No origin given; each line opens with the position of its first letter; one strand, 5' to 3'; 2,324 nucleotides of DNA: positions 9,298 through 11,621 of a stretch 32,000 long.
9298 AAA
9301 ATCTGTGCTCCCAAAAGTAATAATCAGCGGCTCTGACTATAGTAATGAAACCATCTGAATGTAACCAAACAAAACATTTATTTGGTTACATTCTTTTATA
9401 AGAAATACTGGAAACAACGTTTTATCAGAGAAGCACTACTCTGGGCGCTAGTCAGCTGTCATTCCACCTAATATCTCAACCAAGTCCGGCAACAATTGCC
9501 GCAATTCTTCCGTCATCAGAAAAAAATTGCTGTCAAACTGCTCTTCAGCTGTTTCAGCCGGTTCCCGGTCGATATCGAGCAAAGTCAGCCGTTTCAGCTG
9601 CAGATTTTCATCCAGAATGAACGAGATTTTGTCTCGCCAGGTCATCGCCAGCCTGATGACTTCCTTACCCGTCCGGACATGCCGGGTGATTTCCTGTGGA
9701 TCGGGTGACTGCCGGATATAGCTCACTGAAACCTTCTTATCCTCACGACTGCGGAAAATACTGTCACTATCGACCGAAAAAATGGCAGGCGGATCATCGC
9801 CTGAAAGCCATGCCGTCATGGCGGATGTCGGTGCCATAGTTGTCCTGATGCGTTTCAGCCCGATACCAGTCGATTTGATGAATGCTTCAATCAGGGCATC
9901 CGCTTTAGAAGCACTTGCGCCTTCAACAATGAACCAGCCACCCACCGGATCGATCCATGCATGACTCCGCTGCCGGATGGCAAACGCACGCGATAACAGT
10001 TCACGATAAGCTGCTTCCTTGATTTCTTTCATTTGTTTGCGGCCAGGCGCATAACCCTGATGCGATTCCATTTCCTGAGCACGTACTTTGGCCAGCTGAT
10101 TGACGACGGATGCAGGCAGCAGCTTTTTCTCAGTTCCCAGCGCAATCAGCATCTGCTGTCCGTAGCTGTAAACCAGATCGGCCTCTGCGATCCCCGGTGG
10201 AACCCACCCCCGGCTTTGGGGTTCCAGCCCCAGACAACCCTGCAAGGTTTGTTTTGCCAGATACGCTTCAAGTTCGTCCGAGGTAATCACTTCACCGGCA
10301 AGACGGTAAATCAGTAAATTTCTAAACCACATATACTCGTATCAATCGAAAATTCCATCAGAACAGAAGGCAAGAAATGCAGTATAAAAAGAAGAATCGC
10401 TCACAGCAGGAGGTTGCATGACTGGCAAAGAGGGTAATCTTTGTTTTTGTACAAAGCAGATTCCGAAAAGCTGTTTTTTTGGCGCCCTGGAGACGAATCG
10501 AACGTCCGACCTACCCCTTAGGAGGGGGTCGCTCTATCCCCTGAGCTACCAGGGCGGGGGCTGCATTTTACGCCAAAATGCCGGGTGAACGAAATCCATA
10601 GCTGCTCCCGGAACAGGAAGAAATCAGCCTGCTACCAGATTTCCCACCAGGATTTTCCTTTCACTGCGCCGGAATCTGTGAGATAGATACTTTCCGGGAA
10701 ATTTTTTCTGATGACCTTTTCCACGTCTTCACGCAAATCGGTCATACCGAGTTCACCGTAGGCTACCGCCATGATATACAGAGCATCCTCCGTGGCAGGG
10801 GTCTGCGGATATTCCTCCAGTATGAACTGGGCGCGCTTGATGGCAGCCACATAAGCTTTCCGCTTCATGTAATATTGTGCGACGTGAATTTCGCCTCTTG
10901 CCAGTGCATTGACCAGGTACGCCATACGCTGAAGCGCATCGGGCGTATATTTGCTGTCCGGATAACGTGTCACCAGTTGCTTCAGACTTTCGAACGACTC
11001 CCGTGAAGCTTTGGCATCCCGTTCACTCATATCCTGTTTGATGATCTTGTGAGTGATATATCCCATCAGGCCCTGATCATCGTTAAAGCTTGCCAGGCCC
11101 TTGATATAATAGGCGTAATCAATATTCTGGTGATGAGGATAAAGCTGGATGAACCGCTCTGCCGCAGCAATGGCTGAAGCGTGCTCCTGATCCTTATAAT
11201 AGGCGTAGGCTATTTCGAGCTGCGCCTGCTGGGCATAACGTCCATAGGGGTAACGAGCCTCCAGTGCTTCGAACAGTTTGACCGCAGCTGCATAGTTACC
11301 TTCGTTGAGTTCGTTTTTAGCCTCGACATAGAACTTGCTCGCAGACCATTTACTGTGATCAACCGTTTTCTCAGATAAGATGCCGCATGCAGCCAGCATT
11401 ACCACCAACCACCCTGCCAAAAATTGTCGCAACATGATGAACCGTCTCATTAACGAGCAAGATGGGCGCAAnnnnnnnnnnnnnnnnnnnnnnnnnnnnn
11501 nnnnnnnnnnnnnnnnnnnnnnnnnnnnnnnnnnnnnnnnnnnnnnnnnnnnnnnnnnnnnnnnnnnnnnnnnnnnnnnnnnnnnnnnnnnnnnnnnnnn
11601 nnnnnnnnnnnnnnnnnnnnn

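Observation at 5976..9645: A 3.3-kb AT-rich operon lies between intact rdgC and a diverged duplicate of the rdgC 3' end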

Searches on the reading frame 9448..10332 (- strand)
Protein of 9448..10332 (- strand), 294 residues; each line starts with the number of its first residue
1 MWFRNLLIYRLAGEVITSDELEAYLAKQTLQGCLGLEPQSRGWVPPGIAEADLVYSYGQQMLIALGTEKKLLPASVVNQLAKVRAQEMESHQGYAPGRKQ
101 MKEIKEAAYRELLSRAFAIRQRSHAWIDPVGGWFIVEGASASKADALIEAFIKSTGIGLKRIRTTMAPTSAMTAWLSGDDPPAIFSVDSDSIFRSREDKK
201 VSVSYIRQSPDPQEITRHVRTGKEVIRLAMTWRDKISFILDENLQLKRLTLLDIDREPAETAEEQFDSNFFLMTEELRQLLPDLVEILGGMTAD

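Call 7: search_protein_families(library=pfam, proteins=[window:9448-10332:-], max_evalue=0.01)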
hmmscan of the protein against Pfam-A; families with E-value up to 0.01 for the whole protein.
window:9448-10332:- (294 aa): 1 family
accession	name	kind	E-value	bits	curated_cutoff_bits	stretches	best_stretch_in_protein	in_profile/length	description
PF04381.17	RdgC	-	6.4e-97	324.9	25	1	1-290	1-297/298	Putative exonuclease, RdgC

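Call 8: search_protein_families(library=ncbifam, proteins=[window:9448-10332:-], max_evalue=0.01)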
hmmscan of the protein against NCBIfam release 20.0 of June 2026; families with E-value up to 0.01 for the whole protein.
window:9448-10332:- (294 aa): 6 families
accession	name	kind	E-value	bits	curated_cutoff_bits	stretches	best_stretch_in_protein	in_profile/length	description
NF001463.0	PRK00321.1-4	subfamily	2.8e-115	384.9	324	1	1-292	1-298/311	recombination-associated protein RdgC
NF001464.0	PRK00321.1-5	subfamily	1e-74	251.6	227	1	1-292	1-300/307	recombination-associated protein RdgC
NF001462.0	PRK00321.1-3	equivalog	1.2e-55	188.9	330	1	1-292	2-301/304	recombination-associated protein RdgC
NF001461.0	PRK00321.1-2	equivalog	1.4e-49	169.2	470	1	1-290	1-299/306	recombination-associated protein RdgC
NF001460.0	PRK00321.1-1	equivalog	1.8e-41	142.5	501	1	1-291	2-300/303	recombination-associated protein RdgC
NF001465.0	PRK00321.1-6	subfamily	1.3e-37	129.5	489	1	1-282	1-289/302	recombination-associated protein RdgC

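Call 11: find_related_loci(query=window:9448-10332:-, collection=genome_contigs, flank=10000)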
Query window:9448-10332:- (294 aa) in genome_contigs; peptide patterns used: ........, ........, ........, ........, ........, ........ (x = any residue, [..] = any of these).
512 stretches matched a pattern; 426 encode a relative of the query (tblastn E <= 1e-3); the best 80 are kept; 80 distinct loci.
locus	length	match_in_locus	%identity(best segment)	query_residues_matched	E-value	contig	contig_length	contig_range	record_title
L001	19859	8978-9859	95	1-294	0e+0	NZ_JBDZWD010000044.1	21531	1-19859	MAG: Nitrosomonas sp. isolate PE_soil1 NODE_651_length_21531, whole genome shotgun sequence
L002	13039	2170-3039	85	1-290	2e-169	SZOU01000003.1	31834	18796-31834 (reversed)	Betaproteobacteria bacterium PRO4 ZYPT4scaffold_706, whole genome shotgun sequence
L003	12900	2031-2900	84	1-290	2e-167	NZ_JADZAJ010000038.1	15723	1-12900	MAG: Nitrosomonas sp. isolate SJ624 c_000001703395, whole genome shotgun sequence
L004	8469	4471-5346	83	1-292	8e-167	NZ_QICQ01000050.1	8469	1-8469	Nitrosomonas eutropha strain Nm 57 Ga0181058_150, whole genome shotgun sequence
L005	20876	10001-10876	81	1-292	2e-164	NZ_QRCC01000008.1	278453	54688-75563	Nitrosomonas sp. HPC101 HPC101_contig000008, whole genome shotgun sequence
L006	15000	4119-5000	82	1-294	4e-163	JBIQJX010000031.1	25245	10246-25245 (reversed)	MAG: Nitrosomonas sp. isolate mag.112f NODE_2548_length_25245, whole genome shotgun sequence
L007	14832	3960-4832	78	1-291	4e-159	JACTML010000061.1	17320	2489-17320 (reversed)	MAG: Nitrosomonas eutropha isolate BJ4 scaffold_2932, whole genome shotgun sequence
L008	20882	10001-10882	78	1-294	3e-154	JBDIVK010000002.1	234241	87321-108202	MAG: Nitrosomonas sp. isolate Bin_1 NODE_38_length_234241_cov_234.359931, whole genome shotgun sequence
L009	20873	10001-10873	86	1-291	7e-171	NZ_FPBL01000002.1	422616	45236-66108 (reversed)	Nitrosomonas eutropha strain Nm24, whole genome shotgun sequence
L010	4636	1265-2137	71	1-290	4e-143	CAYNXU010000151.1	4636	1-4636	MAG TPA_asm: uncultured Nitrosomonas sp. isolate SRP287453_co1_102 genome assembly, contig: NODE_36960_length_4636_cov_4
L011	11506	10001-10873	68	1-290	6e-135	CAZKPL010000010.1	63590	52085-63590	MAG TPA_asm: uncultured Nitrosomonas sp. isolate SRP263991_co5_92 genome assembly, contig: NODE_1040_length_63590_cov_10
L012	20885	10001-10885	68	1-294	6e-135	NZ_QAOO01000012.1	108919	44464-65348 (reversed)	Nitrosomonas nitrosa strain Nm90 Ga0181054_112, whole genome shotgun sequence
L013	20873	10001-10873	69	1-290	4e-134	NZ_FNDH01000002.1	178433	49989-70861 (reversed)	Nitrosomonas sp. Nm132, whole genome shotgun sequence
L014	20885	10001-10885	65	1-294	6e-128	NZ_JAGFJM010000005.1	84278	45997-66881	MAG: Nitrosomonas communis isolate mag.23 k127_4579183, whole genome shotgun sequence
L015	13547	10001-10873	65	1-290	3e-125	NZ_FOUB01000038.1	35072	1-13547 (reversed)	Nitrosomonas communis strain Nm44, whole genome shotgun sequence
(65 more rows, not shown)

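Call 87: search_protein_families(library=pfam, proteins=[L002:3089-4204:+, L002:3152-3664:-, L002:4311-5531:+, L002:5814-7058:+, L002:7019-8410:+, L002:8412-9035:-, L002:9242-9781:+], max_evalue=0.0001)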
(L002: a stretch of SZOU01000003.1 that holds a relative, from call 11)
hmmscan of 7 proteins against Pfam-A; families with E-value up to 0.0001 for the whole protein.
L002:3089-4204:+ (371 aa): 4 families
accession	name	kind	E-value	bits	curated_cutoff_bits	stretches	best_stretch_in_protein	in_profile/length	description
PF01872.23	RibD_C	-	5.9e-50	170.3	24.1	1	158-363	1-195/197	RibD C-terminal domain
PF00383.29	dCMP_cyt_deam_1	-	2.3e-21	76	25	1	15-110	5-101/102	Cytidine and deoxycytidylate deaminase zinc-binding region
PF14437.12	MafB19-deam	-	6e-12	46.1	27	1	17-126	6-116/142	MafB19-like deaminase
PF18785.7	Inv-AAD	-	8.7e-06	26.1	26.5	1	76-134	53-115/129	Invertebrate-AID/APOBEC-deaminase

L002:3152-3664:- (170 aa): 0 families

L002:4311-5531:+ (406 aa): 5 families
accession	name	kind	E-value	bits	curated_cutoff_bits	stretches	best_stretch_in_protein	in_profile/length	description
PF00534.26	Glycos_transf_1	-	2.6e-33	115.4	26.4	1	205-376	3-171/172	Glycosyl transferases group 1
PF13692.12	Glyco_trans_1_4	-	1.3e-32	113.5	27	1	217-362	2-141/142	Glycosyl transferases group 1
PF13579.12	Glyco_trans_4_4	-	4e-24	86.2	29.7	1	16-190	2-157/158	Glycosyl transferase 4-like domain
PF13439.12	Glyco_transf_4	-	8.4e-22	78.4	28.5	1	22-196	9-170/170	Glycosyltransferase Family 4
PF13524.12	Glyco_trans_1_2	-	5e-08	33.4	25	1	246-389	13-140/144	Glycosyl transferase-like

L002:5814-7058:+ (414 aa): 5 families
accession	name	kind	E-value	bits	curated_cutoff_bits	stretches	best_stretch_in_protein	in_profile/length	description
PF00534.26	Glycos_transf_1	-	6.2e-38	130.5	26.4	1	212-384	2-171/172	Glycosyl transferases group 1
PF13692.12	Glyco_trans_1_4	-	7.7e-29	101.2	27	1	226-369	2-140/142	Glycosyl transferases group 1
PF13439.12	Glyco_transf_4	-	1.8e-18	67.6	28.5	1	93-205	49-169/170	Glycosyltransferase Family 4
PF13579.12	Glyco_trans_4_4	-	7.2e-13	49.6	29.7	1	97-201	52-158/158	Glycosyl transferase 4-like domain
PF20706.3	GT4-conflict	-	4.5e-06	26.3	26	1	236-352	210-327/385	Family 4 Glycosyltransferase in conflict systems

L002:7019-8410:+ (463 aa): 1 family
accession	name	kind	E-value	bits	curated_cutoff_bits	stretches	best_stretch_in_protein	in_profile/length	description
PF00501.34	AMP-binding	-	6.6e-09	35.5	29.9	1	206-324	243-375/384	AMP-binding enzyme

L002:8412-9035:- (207 aa): 1 family
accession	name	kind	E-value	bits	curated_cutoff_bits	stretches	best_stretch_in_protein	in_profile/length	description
PF06055.17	ExoD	-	4.5e-57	192.8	23.8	1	10-187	2-178/180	Exopolysaccharide synthesis, ExoD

L002:9242-9781:+ (179 aa): 0 families

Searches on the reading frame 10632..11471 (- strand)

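Call 7: search_protein_families(library=pfam, proteins=[window:10632-11471:-], max_evalue=0.01)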
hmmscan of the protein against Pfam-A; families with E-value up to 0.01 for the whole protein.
window:10632-11471:- (279 aa): 8 families
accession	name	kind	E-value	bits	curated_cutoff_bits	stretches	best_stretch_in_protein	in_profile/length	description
PF13525.12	YfiO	-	2.4e-69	233.6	25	1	43-251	4-201/203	Outer membrane lipoprotein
PF13512.12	TPR_18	-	5.6e-43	147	21.9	1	42-183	8-145/145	Tetratricopeptide repeat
PF13174.12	TPR_6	-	6.2e-11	42.6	26.3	1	82-113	1-32/33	Tetratricopeptide repeat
PF13432.12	TPR_16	-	9.3e-06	26.4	32.7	1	48-112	1-62/65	Tetratricopeptide repeat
PF13428.12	TPR_14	-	4.5e-05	24.2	23.5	0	83-120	3-40/44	Tetratricopeptide repeat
PF09976.15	TPR_21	-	0.0017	18.5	25.5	1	37-106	32-101/193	Tetratricopeptide repeat-like domain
PF25063.1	ARM_TT21_C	-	0.0029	17.9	35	0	197-226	170-199/209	Tetratricopeptide repeat protein 21 C-terminal ARM domain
PF12895.13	ANAPC3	-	0.0066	17.1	27.2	0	57-121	2-62/82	Anaphase-promoting complex, cyclosome, subunit 3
